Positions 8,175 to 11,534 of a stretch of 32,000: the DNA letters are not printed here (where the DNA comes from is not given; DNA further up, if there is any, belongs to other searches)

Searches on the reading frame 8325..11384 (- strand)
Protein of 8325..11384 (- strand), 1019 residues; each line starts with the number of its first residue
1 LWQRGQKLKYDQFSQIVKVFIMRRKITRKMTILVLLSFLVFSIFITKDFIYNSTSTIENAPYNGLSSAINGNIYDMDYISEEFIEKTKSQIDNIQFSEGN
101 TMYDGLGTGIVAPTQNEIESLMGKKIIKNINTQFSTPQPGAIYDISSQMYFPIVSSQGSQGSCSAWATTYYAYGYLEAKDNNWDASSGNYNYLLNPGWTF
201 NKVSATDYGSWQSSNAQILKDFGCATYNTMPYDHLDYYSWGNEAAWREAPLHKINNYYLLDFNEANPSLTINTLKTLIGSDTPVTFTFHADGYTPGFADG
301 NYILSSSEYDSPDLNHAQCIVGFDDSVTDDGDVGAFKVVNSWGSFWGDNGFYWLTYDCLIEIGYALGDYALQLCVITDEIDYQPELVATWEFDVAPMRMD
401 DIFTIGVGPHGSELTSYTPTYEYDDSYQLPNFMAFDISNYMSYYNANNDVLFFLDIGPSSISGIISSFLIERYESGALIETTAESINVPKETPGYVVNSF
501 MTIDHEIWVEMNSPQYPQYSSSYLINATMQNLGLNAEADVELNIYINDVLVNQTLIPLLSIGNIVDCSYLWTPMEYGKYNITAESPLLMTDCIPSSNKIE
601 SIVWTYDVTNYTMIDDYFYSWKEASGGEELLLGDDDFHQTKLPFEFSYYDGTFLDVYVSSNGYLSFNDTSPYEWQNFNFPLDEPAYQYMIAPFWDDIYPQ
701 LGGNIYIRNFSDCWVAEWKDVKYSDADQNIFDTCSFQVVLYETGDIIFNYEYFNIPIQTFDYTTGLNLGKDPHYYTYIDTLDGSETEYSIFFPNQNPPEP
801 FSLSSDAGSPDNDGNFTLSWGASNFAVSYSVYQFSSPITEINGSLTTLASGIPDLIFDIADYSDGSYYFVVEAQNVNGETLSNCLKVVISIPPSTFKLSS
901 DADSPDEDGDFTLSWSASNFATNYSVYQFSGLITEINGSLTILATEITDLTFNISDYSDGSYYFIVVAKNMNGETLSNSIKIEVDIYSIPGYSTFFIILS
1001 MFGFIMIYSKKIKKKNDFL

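Call 4: search_protein_families(library=pfam, proteins=[window:8325-11384:-], max_evalue=0.01)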
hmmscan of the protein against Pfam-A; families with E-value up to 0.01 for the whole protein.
window:8325-11384:- (1019 aa): 3 families
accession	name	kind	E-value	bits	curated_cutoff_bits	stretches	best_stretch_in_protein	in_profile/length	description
PF00112.29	Peptidase_C1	-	5.9e-09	36.8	20.7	1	150-356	13-204/220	Papain family cysteine protease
PF07705.17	CARDB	-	9.2e-09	35.9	22.7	1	510-583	8-81/101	CARDB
PF03051.21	Peptidase_C1_2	-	0.00058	19.2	22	1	309-364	354-407/438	Peptidase C1-like family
